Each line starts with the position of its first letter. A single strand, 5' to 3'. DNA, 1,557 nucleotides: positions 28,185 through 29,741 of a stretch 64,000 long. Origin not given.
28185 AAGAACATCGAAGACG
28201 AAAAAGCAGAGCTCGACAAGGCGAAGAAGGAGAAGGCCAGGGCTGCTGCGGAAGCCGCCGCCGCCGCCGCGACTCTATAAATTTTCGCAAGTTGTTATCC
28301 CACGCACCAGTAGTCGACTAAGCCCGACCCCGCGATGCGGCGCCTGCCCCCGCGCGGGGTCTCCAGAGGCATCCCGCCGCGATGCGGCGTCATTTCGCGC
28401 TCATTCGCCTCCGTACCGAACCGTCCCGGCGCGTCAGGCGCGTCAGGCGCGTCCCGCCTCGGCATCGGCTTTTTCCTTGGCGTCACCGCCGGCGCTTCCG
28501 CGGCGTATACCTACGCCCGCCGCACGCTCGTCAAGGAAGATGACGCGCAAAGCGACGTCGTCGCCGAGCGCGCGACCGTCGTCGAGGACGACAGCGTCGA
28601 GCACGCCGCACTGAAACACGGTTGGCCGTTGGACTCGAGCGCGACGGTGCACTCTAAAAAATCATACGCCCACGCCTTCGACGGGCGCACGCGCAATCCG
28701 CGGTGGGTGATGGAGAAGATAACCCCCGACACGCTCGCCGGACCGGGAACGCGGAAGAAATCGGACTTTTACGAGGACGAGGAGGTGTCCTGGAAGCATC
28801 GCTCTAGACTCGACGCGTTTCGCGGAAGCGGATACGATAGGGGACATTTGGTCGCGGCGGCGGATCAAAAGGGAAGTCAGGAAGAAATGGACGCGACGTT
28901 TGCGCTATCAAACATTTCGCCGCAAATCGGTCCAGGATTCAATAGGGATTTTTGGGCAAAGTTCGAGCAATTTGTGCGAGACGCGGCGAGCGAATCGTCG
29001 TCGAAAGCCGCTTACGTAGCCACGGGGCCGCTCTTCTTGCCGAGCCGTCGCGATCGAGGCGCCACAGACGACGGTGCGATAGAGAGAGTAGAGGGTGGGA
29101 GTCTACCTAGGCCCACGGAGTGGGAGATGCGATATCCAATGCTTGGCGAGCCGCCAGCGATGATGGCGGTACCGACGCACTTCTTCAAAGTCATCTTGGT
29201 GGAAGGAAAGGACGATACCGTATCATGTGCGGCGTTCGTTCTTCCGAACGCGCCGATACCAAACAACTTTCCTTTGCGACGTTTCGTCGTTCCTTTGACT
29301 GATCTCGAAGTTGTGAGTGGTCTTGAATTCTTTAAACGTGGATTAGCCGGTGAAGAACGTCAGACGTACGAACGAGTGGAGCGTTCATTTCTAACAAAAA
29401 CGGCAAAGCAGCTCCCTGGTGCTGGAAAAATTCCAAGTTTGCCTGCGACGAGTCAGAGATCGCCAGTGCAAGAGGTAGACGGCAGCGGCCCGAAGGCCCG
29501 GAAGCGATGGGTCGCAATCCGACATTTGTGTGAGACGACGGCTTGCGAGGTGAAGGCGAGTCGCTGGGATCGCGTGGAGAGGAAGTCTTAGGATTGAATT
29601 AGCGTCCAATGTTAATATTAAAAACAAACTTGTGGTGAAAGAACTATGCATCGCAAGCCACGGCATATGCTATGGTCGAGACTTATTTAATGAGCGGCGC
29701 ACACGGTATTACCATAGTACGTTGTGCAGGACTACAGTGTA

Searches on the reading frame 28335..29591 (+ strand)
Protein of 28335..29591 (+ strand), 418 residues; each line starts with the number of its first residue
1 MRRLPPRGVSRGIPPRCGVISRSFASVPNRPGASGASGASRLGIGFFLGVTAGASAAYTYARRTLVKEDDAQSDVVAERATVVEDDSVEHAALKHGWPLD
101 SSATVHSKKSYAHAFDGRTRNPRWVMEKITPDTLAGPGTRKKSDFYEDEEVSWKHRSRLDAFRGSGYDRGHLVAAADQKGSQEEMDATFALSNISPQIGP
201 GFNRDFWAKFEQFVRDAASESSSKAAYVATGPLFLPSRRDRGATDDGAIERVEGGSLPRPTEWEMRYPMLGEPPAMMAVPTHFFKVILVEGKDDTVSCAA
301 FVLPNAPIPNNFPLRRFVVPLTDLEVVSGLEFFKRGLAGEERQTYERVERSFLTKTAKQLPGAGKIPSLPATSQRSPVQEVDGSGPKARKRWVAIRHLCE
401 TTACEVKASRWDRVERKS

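Call 33: find_encoding_contigs(protein=window:28335-29591:+, flank=10000, max_places=1)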
Protein window:28335-29591:+ (418 aa): 1 contig read that carries it; 1 place shown.
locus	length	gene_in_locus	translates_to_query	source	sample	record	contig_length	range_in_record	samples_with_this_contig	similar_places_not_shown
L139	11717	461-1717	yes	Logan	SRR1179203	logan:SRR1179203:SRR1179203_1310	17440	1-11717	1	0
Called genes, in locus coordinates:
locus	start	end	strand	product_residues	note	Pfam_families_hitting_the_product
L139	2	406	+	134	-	?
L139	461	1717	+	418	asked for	PF01223:Endonuclease_NS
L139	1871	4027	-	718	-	PF12437:GSIII_N, PF00120:Gln-synt_C, PF18318:Gln-synt_C-ter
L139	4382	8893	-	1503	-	PF00069:Pkinase, PF07714:PK_Tyr_Ser-Thr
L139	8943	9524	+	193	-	PF13238:AAA_18 (weak), PF13671:AAA_33, PF00406:ADK, PF02223:Thymidylate_kin (faint), PF13207:AAA_17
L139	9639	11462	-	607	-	-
